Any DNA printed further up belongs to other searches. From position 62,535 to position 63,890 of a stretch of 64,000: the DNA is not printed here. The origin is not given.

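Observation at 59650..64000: Putative nucleoside / 5'-deoxy(methylthio)pentose salvage cluster resembling a DHAP shunt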

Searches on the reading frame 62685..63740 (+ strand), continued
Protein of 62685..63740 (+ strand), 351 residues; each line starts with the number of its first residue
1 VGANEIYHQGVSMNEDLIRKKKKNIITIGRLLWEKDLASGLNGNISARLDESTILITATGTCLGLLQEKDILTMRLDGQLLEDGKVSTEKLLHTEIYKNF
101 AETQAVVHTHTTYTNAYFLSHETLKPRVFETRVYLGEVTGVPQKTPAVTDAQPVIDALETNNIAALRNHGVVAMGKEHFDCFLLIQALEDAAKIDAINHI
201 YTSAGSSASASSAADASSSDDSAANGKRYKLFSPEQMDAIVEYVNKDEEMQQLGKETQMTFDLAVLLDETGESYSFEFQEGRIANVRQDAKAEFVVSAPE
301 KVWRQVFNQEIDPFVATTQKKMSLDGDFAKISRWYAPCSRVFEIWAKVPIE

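Call 33: search_solved_structures(query=window:62721-63740:+, max_evalue=0.001, show_alignments=4)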
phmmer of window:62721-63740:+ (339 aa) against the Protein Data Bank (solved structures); distinct sequences matched with E-value up to 0.001: 24.
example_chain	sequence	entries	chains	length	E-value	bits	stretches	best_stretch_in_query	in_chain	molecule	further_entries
2irp_A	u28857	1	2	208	8.5e-17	64.5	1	8-101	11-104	Putative aldolase class 2 protein aq_1979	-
6vop_A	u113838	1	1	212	8.2e-16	61.3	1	13-183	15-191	Aldolase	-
6voq_A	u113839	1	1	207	7.8e-15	58.1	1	10-182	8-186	Aldolase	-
2fk5_A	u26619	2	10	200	1.2e-13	54.1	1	16-195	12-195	fuculose-1-phosphate aldolase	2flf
4c25_A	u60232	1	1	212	1.5e-13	53.9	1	10-184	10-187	L-FUCULOSE PHOSPHATE ALDOLASE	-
4c24_A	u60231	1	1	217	1.6e-13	53.7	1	10-184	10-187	L-FUCULOSE PHOSPHATE ALDOLASE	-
6btd_A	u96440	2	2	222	2.4e-09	40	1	5-182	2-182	Fuculose phosphate aldolase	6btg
2z7b_A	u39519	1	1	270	8.3e-08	35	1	7-172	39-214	Mlr6791 protein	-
7x78_A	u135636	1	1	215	1.7e-06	30.7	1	24-163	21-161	L-fuculose phosphate aldolase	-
1dzw_P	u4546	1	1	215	6.2e-06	28.8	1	23-163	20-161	L-fuculose phosphate aldolase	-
1dzv_P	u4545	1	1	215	8.9e-06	28.3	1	23-163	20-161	L-fuculose phosphate aldolase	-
1dzz_P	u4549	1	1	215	9.1e-06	28.3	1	23-163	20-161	L-fuculose phosphate aldolase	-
1dzx_P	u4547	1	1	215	1.5e-05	27.6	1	23-163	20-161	L-fuculose phosphate aldolase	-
1dzu_P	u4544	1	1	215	1.5e-05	27.6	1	23-163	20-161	L-fuculose phosphate aldolase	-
1fua_A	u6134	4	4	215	1.5e-05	27.6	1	23-163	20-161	L-FUCULOSE-1-PHOSPHATE ALDOLASE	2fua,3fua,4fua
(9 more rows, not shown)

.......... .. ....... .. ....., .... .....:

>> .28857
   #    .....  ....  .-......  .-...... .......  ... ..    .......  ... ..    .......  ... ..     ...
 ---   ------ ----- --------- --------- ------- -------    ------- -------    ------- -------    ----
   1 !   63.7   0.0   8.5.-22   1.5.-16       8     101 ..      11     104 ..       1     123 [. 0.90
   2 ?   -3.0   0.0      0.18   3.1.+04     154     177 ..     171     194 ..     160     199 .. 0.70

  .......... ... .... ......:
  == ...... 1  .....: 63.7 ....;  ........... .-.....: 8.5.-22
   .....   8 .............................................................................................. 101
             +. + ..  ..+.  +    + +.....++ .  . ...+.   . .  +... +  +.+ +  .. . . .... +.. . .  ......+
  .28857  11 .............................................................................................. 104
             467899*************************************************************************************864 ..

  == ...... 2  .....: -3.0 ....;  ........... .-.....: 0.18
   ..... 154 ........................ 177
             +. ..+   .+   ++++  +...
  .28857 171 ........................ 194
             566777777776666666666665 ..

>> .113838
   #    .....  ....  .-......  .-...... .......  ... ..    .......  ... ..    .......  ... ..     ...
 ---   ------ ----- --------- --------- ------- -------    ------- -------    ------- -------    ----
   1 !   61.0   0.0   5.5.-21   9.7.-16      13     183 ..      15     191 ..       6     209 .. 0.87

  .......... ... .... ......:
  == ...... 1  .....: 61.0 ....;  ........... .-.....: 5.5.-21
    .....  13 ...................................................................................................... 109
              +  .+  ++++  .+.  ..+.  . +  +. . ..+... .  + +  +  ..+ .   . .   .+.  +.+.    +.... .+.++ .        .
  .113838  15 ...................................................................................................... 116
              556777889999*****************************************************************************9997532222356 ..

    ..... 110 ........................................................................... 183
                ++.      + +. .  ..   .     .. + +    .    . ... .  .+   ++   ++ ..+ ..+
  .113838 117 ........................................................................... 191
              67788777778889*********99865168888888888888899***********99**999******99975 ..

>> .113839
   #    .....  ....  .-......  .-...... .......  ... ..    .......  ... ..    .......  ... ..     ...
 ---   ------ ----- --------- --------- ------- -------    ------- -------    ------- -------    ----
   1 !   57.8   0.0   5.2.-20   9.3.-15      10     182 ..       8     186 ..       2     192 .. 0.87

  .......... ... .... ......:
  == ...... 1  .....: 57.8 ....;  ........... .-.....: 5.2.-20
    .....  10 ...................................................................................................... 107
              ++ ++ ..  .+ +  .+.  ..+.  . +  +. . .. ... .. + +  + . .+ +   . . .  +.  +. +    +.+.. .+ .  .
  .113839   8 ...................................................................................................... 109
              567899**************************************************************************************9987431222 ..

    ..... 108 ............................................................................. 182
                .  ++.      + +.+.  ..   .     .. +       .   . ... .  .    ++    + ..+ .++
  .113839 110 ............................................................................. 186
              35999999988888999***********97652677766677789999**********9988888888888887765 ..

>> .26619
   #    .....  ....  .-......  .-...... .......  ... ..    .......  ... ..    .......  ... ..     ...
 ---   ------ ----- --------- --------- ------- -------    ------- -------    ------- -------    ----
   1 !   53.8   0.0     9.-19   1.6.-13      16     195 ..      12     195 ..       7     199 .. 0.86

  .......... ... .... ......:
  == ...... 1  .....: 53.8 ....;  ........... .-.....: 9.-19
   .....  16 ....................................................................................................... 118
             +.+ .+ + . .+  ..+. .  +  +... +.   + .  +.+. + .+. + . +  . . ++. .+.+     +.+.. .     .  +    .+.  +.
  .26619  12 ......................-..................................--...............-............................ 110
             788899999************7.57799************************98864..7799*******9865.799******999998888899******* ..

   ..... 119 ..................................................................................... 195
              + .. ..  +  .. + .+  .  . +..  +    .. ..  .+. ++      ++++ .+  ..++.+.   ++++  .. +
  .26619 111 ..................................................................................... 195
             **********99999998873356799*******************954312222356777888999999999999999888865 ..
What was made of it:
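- Similarity to DrdA is weak (40 bits, call 33). The top PDB sequence hit, aq_1979, belongs to the same broad fold (call 33).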

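Call 38: predict_structure(alignment_id=A2)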
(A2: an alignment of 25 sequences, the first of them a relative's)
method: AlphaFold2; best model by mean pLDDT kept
length: 339 residues; sequences in the alignment: 25
mean_pLDDT: 83.4   pTM: 0.60
mean pLDDT of the five models: 83.4, 82.3, 81.4, 81.1, 79.7
residues with pLDDT >= 90: 155; 70-90: 132; 50-70: 30; < 50: 22
segments of 3 or more residues with pLDDT < 50: 193-213
pLDDT, mean of each block of 10 residues (from residue 1): 90 96 79 94 90 92 92 72 94 92 84 85 87 70 91 89 96 93 75 39 31 72 93 93 86 92 94 92 90 83 73 72 77 85
secondary structure, 60 per line:
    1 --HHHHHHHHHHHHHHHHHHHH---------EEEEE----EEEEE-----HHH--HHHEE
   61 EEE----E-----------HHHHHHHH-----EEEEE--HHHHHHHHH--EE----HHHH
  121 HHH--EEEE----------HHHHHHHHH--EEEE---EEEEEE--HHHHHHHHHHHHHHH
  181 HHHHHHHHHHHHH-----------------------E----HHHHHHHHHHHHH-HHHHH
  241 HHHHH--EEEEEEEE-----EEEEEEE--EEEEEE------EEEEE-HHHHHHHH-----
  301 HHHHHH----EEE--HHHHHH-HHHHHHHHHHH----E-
elements in order: H3-22 E32-36 E41-45 E59-63 H80-87 E93-97 H100-108 H117-123 E126-129 H140-148 E151-154 E158-163 H166-193 H222-234 H236-245 E248-255 E261-267 E270-275 E282-286 H288-295 H301-306 E311-313 H316-321 H323-333
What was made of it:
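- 62721..63740 (+): Zn-type class II aldolase (about aa 1-192), low-complexity Ser/Ala/Asp linker (about aa 193-213), and C-terminal SCP2-like domain (about aa 214-339). The AF2 model has pLDDT 83 with the linker at pLDDT below 50 (call 38).
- On SCP2 sterol-carrier domain (PF02036): The AF2 model shows two helices, a five-strand sheet and C-terminal helices for aa 222-333 (call 38).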

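Call 41: fold_search(model_id=the predicted structure, library=pdb)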
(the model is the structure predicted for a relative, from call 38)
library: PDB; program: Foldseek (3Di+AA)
matches with E <= 10: 603; with E <= 0.001: 119
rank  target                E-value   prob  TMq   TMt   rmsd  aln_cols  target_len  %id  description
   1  2fk5_B                1.8e-14  1.00  0.48  0.82   2.9       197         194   28  Crystal structure of l-fuculose-1-phosphate aldolase from Thermus thermophilus HB8 (released 2007-01-04)
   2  2flf_C                2.9e-14  1.00  0.50  0.86   2.4       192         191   26  Crystal structure of l-fuculose-1-phosphate aldolase from Thermus Thermophilus HB8 (released 2007-01-09)
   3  2fk5_A                6.0e-14  1.00  0.48  0.81   3.2       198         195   26  Crystal structure of l-fuculose-1-phosphate aldolase from Thermus thermophilus HB8 (released 2007-01-04)
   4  2irp_A                7.6e-14  1.00  0.49  0.78   2.9       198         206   27  Crystal structure of the l-fuculose-1-phosphate aldolase (aq_1979) from aquifex aeolicus VF5 (released 2007-10-30)
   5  6vop                  2.5e-13  1.00  0.48  0.77   2.5       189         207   28  Crystal structure of YgbL, a putative aldolase/epimerase/decarboxylase from Escherichia coli (released 2020-02-19)
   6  2irp_B                2.9e-13  1.00  0.46  0.73   3.0       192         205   28  Crystal structure of the l-fuculose-1-phosphate aldolase (aq_1979) from aquifex aeolicus VF5 (released 2007-10-30)
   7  2z7b                  3.1e-13  1.00  0.48  0.67   5.8       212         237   21  Crystal Structure of Mesorhizobium loti 3-hydroxy-2-methylpyridine-4,5-dicarboxylate decarboxylase (released 2007-11-13)
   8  4c24                  5.3e-13  1.00  0.49  0.76   2.2       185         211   26  L-fuculose 1-phosphate aldolase (released 2013-12-11)
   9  2flf_B                9.0e-13  1.00  0.49  0.84   2.1       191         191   28  Crystal structure of l-fuculose-1-phosphate aldolase from Thermus Thermophilus HB8 (released 2007-01-09)
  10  2flf_F                1.7e-12  1.00  0.47  0.82   2.2       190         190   25  Crystal structure of l-fuculose-1-phosphate aldolase from Thermus Thermophilus HB8 (released 2007-01-09)
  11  2flf_H                2.1e-12  1.00  0.47  0.82   2.7       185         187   27  Crystal structure of l-fuculose-1-phosphate aldolase from Thermus Thermophilus HB8 (released 2007-01-09)
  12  1jdi_A                2.2e-12  1.00  0.47  0.70   5.7       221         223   19  CRYSTAL STRUCTURE OF L-RIBULOSE-5-PHOSPHATE 4-EPIMERASE (released 2002-01-23)
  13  2opi_A                3.5e-12  1.00  0.48  0.79   1.9       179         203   22  Crystal Structure of L-fuculose-1-phosphate aldolase from Bacteroides thetaiotaomicron (released 2007-02-27)
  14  6voq                  3.7e-12  1.00  0.48  0.77   2.2       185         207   27  Crystal structure of YgbL, a putative aldolase/epimerase/decarboxylase from Klebsiella pneumoniae (released 2020-02-19)
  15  2flf_A                4.2e-12  1.00  0.49  0.85   2.3       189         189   28  Crystal structure of l-fuculose-1-phosphate aldolase from Thermus Thermophilus HB8 (released 2007-01-09)
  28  6btd                  2.3e-11  1.00  0.48  0.78   5.6       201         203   23  Crystal structure of deoxyribose-phosphate aldolase from Bacillus Thuringiensis involved in dispatching the ubiquitous r (released 2018-07-04)
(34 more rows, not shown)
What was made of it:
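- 62721..63740 (+): Foldseek top hits are FucA, aq_1979, YgbL and DrdA (call 41).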

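Call 45: search_protein_families(library=ncbifam, proteins=[L002:15521-16786:+, L002:16891-18123:+, L002:18147-18383:+, L002:18535-19338:+], max_evalue=0.00001)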
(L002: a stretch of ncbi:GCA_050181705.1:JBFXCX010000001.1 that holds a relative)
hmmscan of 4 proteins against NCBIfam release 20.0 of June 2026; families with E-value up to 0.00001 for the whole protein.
L002:15521-16786:+ (421 aa): 20 families
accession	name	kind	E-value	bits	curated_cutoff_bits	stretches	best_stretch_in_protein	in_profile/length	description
TIGR03150.1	fabF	equivalog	1.6e-142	475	493.75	1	4-416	1-407/407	beta-ketoacyl-ACP synthase II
NF005589.0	PRK07314.1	subfamily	2.1e-137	458.3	387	1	1-418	1-412/413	beta-ketoacyl-ACP synthase II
NF004970.0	PRK06333.1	subfamily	9.8e-113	377.2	525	1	1-419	1-423/424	beta-ketoacyl-ACP synthase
NF006274.0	PRK08439.1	equivalog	3.3e-110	368.7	621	1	4-417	2-405/406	beta-ketoacyl-ACP synthase II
NF006434.0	PRK08722.1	equivalog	1.3e-98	330.6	759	1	1-417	1-413/414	beta-ketoacyl-ACP synthase II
NF005076.0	PRK06501.1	equivalog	2.8e-93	313.1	629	1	6-418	13-423/425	beta-ketoacyl-ACP synthase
NF006587.0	PRK09116.1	equivalog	1.2e-91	307.5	470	1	4-418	2-407/408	beta-ketoacyl-ACP synthase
NF005935.0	PRK07967.1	equivalog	5.3e-74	249.5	630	1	4-419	2-405/406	beta-ketoacyl-ACP synthase I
NF005916.1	PRK07910.1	equivalog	7.2e-69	232.7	560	1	5-418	13-418/418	KasA/KasB family beta-ketoacyl-ACP synthase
NF004618.0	PRK05952.1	equivalog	6.2e-60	203.1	455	1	5-417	3-382/384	beta-ketoacyl-ACP synthase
NF005490.0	PRK07103.1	equivalog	3.6e-58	197.6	445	1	3-418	3-413/414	polyketide beta-ketoacyl:acyl carrier protein synthase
NF006618.0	PRK09185.1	subfamily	6.6e-52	176.9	407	1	5-417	4-392/394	beta-ketoacyl-ACP synthase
NF058662.1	cispenta_AmcF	equivalog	1.5e-47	162.4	325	1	6-416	2-368/369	cispentacin biosynthesis acyltransferase subunit AmcF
NF045894.1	PKS_plus_SDR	equivalog_domain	5.5e-33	113.7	1740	1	52-385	67-386/1515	type I polyketide synthase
NF040607.1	mycolic_Pks13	equivalog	3.4e-29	101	2100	1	53-386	166-486/1680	polyketide synthase Pks13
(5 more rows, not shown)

L002:16891-18123:+ (410 aa): 23 families
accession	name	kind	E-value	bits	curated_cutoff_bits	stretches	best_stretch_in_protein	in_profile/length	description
TIGR03150.1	fabF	equivalog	2.2e-118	395.5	493.75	1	3-408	2-407/407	beta-ketoacyl-ACP synthase II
NF005589.0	PRK07314.1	subfamily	2.6e-115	385.5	387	1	2-409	4-411/413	beta-ketoacyl-ACP synthase II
NF004970.0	PRK06333.1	subfamily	1.5e-94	317.3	525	1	2-409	4-421/424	beta-ketoacyl-ACP synthase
NF006274.0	PRK08439.1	equivalog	4.2e-82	276.1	621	1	1-409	1-405/406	beta-ketoacyl-ACP synthase II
NF006434.0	PRK08722.1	equivalog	1.4e-80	271.2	759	1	3-409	5-413/414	beta-ketoacyl-ACP synthase II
NF005935.0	PRK07967.1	equivalog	7.6e-66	222.6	630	1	1-409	1-403/406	beta-ketoacyl-ACP synthase I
NF006587.0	PRK09116.1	equivalog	1.5e-63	214.9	470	1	2-409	2-406/408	beta-ketoacyl-ACP synthase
NF005076.0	PRK06501.1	equivalog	1.9e-63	214.8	629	2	144-408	157-421/425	beta-ketoacyl-ACP synthase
NF005490.0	PRK07103.1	equivalog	2.4e-63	214.6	445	1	1-409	3-412/414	polyketide beta-ketoacyl:acyl carrier protein synthase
NF005916.1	PRK07910.1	equivalog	1.1e-62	212.4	560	1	3-408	13-416/418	KasA/KasB family beta-ketoacyl-ACP synthase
NF004618.0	PRK05952.1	equivalog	5.8e-58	196.6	455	1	3-409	3-382/384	beta-ketoacyl-ACP synthase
NF058662.1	cispenta_AmcF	equivalog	2.5e-47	161.6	325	1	156-408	123-368/369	cispentacin biosynthesis acyltransferase subunit AmcF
NF006618.0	PRK09185.1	subfamily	3.6e-43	148.1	407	1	1-409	2-392/394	beta-ketoacyl-ACP synthase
NF045894.1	PKS_plus_SDR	equivalog_domain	1.4e-34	119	1740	1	59-376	77-385/1515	type I polyketide synthase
NF040607.1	mycolic_Pks13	equivalog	4.5e-31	107.2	2100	1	129-376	238-484/1680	polyketide synthase Pks13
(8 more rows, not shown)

L002:18147-18383:+ (78 aa): 3 families
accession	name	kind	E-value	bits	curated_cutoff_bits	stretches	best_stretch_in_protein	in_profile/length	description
NF002147.0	PRK00982.1-1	equivalog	1e-06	28.5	84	1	6-73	11-78/83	acyl carrier protein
NF002148.0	PRK00982.1-2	subfamily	1.7e-06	27.8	71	1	3-75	5-77/79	acyl carrier protein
NF040636.1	AcpM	exception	3.3e-06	27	146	1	7-71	10-74/93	meromycolate extension acyl carrier protein AcpM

L002:18535-19338:+ (267 aa): 1 family
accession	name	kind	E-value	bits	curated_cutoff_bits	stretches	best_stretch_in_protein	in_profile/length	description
TIGR03035.1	trp_arylform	equivalog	1.5e-12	48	223.05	1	72-194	41-148/206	arylformamidase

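Call 47: search_solved_structures(query=L001:10180-11649:+, max_evalue=0.01, show_alignments=0)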
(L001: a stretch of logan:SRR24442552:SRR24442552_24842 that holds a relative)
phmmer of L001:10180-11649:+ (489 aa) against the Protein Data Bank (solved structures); distinct sequences matched with E-value up to 0.01: 5.
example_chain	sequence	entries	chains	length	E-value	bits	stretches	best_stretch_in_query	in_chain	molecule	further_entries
6fd2_B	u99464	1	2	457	1.6e-15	59.8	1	143-439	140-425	Putative apramycin biosynthetic oxidoreductase 4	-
7kdx_A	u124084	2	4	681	1.8e-10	43.2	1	82-225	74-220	Methyltransferase TokK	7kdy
9ccb_A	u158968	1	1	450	7.1e-08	34.6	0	318-396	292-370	Radical SAM core domain-containing protein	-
5ul2_A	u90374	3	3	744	4.1e-07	32.1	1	27-341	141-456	OxsB protein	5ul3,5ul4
9n1b_A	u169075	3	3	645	4.2e-06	28.8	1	97-231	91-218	Radical SAM protein | Radical SAM enzyme CysS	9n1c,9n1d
